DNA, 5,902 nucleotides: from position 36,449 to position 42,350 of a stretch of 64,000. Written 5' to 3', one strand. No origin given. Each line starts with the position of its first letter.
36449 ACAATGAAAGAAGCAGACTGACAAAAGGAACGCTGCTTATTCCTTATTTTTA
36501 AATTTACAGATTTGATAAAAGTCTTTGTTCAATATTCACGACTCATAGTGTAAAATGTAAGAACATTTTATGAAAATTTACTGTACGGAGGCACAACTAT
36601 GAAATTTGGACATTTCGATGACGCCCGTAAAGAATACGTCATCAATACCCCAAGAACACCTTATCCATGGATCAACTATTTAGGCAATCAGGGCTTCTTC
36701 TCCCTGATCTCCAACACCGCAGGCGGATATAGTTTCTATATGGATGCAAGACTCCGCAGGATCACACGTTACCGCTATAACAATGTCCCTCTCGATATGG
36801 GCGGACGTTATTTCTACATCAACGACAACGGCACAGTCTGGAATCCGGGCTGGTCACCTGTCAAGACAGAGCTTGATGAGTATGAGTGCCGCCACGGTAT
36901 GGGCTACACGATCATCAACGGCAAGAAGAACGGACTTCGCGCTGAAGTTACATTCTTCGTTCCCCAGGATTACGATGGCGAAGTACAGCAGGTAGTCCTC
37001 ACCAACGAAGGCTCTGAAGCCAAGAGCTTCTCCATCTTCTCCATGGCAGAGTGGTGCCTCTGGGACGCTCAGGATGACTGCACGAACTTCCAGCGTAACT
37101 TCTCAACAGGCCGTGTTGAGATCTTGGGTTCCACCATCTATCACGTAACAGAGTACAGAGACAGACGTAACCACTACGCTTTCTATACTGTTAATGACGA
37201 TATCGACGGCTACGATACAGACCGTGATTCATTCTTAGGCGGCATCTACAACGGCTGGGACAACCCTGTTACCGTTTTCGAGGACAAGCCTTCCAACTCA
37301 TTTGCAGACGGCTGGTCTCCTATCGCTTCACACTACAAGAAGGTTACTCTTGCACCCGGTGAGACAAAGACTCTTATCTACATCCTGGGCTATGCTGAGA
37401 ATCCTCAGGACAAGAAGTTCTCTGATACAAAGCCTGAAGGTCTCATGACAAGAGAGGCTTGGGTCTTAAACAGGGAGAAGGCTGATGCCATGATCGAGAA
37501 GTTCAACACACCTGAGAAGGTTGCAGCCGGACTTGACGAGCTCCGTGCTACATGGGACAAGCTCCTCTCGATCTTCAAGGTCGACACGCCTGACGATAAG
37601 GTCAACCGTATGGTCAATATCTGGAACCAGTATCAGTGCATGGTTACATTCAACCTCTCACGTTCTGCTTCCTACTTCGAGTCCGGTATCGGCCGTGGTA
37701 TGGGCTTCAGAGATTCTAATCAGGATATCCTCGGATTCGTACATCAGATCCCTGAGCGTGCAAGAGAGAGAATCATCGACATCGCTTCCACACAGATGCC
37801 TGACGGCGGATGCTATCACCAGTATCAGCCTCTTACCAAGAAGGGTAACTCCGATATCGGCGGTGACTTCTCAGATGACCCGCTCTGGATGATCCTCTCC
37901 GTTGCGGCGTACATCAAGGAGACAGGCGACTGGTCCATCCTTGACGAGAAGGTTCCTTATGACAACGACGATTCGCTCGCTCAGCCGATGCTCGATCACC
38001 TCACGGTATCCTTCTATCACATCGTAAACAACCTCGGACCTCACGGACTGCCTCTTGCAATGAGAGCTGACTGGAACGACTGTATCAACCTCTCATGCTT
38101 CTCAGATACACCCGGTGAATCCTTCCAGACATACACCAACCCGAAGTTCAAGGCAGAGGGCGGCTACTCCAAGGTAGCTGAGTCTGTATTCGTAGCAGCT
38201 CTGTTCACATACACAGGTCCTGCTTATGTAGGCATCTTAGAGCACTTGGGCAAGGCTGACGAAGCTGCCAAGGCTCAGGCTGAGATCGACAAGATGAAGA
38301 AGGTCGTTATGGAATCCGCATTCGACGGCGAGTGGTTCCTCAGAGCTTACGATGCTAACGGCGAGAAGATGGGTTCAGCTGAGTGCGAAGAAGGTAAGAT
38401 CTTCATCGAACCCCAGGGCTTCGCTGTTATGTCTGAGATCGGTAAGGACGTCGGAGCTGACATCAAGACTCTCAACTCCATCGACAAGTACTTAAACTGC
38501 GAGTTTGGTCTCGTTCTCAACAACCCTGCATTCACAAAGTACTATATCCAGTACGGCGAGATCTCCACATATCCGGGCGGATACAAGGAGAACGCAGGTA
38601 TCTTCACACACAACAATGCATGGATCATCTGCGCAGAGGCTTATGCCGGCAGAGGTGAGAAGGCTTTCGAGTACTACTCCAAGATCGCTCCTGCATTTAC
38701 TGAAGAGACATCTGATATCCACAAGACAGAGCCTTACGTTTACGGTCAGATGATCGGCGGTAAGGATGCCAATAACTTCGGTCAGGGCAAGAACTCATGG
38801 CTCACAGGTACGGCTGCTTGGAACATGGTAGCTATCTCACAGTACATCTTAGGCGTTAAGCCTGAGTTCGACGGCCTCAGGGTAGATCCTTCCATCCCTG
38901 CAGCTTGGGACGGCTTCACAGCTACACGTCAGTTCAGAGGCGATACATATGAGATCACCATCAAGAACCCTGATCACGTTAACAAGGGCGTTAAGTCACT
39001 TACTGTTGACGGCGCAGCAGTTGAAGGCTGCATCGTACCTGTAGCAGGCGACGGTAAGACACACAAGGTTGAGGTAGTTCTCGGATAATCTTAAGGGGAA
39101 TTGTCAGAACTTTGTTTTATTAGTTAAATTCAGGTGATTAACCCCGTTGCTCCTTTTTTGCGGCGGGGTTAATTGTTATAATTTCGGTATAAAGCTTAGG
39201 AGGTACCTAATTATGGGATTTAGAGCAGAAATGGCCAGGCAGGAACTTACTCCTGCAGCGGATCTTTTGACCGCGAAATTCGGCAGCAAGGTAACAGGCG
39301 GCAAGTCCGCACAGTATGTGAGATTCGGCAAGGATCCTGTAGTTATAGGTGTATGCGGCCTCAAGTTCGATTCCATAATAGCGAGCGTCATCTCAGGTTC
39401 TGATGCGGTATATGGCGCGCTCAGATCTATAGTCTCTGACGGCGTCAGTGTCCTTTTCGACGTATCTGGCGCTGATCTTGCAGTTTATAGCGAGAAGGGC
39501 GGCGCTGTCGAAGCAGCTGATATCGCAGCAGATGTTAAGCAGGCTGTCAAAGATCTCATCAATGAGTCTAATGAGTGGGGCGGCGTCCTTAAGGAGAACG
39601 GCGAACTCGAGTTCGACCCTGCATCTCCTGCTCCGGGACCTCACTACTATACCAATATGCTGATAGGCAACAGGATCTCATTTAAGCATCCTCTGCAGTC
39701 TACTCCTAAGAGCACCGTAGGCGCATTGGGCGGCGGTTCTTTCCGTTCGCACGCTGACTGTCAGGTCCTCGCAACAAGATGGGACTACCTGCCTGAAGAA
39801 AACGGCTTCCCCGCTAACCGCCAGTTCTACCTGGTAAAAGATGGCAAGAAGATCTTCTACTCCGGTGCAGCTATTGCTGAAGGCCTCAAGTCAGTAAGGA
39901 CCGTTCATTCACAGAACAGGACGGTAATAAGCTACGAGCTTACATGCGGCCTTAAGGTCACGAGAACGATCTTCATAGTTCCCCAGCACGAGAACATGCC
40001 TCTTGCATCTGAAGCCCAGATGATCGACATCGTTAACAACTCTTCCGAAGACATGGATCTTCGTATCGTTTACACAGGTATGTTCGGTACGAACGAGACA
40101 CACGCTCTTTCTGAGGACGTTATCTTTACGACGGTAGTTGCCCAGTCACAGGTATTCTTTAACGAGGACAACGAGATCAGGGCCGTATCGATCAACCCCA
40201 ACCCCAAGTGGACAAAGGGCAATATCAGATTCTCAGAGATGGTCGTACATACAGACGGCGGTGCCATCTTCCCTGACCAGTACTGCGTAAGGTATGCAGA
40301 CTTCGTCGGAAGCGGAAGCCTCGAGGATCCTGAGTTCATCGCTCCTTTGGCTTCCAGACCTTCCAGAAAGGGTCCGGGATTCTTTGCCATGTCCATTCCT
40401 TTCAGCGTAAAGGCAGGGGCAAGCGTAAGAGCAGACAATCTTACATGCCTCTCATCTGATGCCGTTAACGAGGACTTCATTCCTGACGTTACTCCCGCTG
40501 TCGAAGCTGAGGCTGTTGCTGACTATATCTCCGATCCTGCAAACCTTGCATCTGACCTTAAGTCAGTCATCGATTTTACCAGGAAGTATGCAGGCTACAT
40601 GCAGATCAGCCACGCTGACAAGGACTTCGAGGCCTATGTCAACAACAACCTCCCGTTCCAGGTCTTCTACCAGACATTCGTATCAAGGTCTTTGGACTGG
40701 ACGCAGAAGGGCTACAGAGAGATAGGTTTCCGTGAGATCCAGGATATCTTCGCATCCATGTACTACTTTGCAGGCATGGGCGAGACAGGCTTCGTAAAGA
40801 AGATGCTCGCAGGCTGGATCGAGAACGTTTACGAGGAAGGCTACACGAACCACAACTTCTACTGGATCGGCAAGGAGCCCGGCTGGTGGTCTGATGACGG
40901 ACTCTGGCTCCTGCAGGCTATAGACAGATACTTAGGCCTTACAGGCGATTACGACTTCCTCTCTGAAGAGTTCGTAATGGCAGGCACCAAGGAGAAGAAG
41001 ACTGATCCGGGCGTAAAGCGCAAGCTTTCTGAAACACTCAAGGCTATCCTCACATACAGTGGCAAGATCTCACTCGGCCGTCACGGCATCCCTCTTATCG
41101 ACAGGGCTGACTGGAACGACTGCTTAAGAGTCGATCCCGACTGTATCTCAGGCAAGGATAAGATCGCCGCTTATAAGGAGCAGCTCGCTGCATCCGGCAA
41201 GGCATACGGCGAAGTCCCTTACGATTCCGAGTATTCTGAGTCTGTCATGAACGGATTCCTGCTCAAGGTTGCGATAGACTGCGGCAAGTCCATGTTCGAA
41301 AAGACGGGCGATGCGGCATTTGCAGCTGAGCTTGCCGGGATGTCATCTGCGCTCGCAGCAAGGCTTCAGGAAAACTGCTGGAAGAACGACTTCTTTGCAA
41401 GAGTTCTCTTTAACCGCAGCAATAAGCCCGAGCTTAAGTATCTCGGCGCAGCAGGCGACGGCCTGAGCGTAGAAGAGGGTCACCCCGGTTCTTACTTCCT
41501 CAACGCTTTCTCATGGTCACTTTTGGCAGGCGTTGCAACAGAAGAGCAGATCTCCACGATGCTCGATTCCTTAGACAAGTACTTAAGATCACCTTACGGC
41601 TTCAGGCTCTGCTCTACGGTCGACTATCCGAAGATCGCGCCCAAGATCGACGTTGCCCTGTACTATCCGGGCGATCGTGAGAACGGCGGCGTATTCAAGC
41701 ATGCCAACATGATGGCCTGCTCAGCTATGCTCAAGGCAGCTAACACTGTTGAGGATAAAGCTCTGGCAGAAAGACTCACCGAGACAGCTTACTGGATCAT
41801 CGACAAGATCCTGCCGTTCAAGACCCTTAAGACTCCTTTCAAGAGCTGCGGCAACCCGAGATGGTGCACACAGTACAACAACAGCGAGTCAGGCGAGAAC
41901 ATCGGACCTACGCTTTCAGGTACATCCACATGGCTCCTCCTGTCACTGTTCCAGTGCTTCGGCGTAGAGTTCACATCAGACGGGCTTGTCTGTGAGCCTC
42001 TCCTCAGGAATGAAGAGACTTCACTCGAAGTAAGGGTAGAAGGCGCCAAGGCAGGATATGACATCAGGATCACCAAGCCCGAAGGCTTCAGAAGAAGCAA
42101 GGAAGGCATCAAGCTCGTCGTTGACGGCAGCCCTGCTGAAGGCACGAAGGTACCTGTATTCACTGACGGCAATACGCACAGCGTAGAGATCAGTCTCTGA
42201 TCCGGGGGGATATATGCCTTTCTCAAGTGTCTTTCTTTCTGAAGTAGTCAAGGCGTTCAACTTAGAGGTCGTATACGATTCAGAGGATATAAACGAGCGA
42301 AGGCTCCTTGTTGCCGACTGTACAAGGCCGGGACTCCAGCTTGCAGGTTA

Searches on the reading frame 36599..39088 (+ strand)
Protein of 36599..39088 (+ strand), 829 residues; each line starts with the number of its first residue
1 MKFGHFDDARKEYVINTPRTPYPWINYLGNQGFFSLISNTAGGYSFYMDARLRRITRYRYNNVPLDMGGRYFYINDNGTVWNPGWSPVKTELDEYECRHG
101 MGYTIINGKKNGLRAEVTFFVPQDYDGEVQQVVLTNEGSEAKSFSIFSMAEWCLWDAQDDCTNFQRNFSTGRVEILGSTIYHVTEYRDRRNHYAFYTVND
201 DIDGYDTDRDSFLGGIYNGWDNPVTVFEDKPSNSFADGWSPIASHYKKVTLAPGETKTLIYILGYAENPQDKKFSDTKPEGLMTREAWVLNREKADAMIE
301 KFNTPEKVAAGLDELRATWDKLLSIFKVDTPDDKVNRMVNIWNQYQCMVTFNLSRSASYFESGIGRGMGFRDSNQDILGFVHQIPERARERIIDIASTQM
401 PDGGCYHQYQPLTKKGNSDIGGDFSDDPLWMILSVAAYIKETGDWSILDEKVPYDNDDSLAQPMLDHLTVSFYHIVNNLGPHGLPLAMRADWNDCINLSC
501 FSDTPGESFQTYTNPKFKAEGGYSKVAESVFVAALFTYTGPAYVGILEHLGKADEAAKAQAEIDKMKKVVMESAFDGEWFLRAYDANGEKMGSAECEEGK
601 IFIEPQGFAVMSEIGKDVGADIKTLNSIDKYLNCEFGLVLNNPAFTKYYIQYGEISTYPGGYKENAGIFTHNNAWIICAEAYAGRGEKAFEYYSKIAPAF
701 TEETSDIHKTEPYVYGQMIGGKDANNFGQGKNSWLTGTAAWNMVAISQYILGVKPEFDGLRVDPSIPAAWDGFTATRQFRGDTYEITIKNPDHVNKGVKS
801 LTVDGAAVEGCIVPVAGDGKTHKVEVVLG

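Call 3: search_protein_families(library=pfam, proteins=[window:36599-39088:+], max_evalue=0.01)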
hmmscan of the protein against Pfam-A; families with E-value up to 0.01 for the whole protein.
window:36599-39088:+ (829 aa): 3 families
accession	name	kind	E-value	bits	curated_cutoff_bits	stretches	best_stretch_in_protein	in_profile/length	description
PF17167.11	Glyco_hydro_94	-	2.4e-154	514.5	27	1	319-752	2-420/420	Glycosyl hydrolase 94 superfamily, catalytic domain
PF06165.18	GH94_b-supersand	-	2.1e-85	286.6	23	1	21-264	1-251/251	Glycosyl hydrolase 94, supersandwich domain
PF03633.20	Glyco_hydro_65C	-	0.0027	17.9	22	1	758-794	6-41/62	Glycosyl hydrolase family 65, C-terminal domain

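Call 53: search_solved_structures(query=window:36599-39085:+, max_evalue=1e-20)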
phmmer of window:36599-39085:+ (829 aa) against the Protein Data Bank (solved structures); distinct sequences matched with E-value up to 1e-20: 15.
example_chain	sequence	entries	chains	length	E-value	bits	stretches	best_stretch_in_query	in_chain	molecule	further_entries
3qde_A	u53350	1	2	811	0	1297.7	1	1-829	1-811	Cellobiose phosphorylase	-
8ho7_A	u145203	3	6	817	0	1294.9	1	1-828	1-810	Cellobiose phosphorylase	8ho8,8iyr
8hob_A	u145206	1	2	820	0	1280.1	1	2-829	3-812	Cellobiose phosphorylase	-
8ho9_A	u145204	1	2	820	0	1270.4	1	2-829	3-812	Cellobiose phosphorylase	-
2cqs_A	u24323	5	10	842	0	1071.7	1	1-827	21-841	Cellobiose Phosphorylase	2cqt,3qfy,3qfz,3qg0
3act_A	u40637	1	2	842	0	1068.3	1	1-827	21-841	Cellobiose Phosphorylase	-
3acs_A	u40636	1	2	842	0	1067.5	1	1-827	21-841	Cellobiose Phosphorylase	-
3afj_A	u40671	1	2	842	0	1065.2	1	1-827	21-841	Cellobiose Phosphorylase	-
3rrs_A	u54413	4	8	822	0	1056.7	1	1-828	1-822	Cellobiose phosphorylase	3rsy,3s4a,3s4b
3s4c_A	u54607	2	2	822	0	1053.6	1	1-828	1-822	Lactose Phosphorylase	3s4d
1v7v_A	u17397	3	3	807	1.3e-136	460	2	528-829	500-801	chitobiose phosphorylase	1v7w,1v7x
8bou_A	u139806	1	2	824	3.5e-130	438.8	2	296-815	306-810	N,N'-diacetylchitobiose phosphorylase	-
8rf9_A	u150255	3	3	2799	3.1e-82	280.2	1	3-789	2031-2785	Cyclic beta 1-2 glucan synthetase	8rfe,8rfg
8rf0_A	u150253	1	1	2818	3.6e-82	280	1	3-789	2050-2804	Cyclic beta-(1,2)-glucan synthase NdvB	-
4zle_A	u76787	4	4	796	4.7e-35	124.1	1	569-826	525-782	Putative b-glycan phosphorylase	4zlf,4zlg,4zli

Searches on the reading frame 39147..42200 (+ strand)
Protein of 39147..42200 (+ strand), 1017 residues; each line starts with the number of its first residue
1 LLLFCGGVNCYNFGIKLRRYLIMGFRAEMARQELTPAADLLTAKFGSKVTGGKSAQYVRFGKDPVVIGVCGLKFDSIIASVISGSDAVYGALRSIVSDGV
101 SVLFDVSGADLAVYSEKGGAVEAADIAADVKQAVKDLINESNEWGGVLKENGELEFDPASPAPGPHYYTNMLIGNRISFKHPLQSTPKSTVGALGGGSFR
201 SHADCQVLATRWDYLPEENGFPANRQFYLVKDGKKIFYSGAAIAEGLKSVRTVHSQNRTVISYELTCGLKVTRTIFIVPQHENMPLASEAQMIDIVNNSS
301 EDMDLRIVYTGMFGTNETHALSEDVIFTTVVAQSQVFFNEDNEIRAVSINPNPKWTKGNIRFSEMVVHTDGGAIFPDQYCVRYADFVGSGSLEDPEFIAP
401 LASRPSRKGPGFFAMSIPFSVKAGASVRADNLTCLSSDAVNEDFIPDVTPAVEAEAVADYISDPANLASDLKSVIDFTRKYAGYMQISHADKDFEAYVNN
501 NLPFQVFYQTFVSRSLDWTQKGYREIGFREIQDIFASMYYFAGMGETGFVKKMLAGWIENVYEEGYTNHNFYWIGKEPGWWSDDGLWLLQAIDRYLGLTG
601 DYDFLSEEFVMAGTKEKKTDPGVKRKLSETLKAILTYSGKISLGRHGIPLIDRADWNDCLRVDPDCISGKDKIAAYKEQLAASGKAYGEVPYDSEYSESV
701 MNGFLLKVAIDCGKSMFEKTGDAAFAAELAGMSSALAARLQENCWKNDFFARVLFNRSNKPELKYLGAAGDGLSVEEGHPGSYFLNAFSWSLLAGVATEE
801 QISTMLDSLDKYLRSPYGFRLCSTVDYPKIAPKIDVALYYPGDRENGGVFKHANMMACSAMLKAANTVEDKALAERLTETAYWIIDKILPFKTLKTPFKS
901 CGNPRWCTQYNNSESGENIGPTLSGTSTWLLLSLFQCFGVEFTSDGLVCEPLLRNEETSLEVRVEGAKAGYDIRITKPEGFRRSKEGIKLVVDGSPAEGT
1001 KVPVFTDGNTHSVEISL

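Call 3: search_protein_families(library=pfam, proteins=[window:39147-42200:+], max_evalue=0.01)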
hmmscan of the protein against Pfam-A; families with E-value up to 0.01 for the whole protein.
window:39147-42200:+ (1017 aa): 2 families
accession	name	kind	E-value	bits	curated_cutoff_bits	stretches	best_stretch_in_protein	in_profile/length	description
PF17167.11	Glyco_hydro_94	-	8.3e-37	127.3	27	1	485-863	9-350/420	Glycosyl hydrolase 94 superfamily, catalytic domain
PF06202.20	GDE_C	-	0.008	15.6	21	0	575-611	72-109/367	Amylo-alpha-1,6-glucosidase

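Call 54: search_solved_structures(query=window:39213-42197:+, max_evalue=1e-10)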
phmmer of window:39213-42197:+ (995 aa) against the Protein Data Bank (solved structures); distinct sequences matched with E-value up to 1e-10: 19.
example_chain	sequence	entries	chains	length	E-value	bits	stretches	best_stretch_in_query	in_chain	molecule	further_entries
8h6h_A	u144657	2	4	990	1.1e-278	930.8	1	10-993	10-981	Cellodextrin phosphorylase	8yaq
5nz7_A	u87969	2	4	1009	1.5e-277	927.1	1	10-993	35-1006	Cellodextrin phosphorylase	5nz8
8hnu_A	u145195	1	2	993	9.5e-275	917.8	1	6-993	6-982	Cellodextrin phosphorylase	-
8xi1_A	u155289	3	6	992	1.7e-274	917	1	10-993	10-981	cellodextrin phosphorylase variant | Cellodextrin phosphorylase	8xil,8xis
8hob_A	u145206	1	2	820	1.1e-27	100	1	751-993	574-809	Cellobiose phosphorylase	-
8ho7_A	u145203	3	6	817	1.4e-26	96.4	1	751-994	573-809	Cellobiose phosphorylase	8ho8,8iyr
3qde_A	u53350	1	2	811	1.7e-26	96.1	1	751-993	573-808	Cellobiose phosphorylase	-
8ho9_A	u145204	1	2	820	4.8e-26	94.6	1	751-993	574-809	Cellobiose phosphorylase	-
3s4c_A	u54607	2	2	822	3e-20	75.4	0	780-995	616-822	Lactose Phosphorylase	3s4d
2cqs_A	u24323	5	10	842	8.8e-20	73.9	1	459-994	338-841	Cellobiose Phosphorylase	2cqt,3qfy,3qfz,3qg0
3afj_A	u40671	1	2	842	1.4e-19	73.2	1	460-994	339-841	Cellobiose Phosphorylase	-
8bou_A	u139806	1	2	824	1.9e-19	72.8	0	431-646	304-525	N,N'-diacetylchitobiose phosphorylase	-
3rrs_A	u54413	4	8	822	2.1e-19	72.7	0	461-645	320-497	Cellobiose phosphorylase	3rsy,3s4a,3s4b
3act_A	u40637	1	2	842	8.4e-19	70.6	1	459-994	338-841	Cellobiose Phosphorylase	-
3acs_A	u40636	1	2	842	1.9e-18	69.5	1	459-994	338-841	Cellobiose Phosphorylase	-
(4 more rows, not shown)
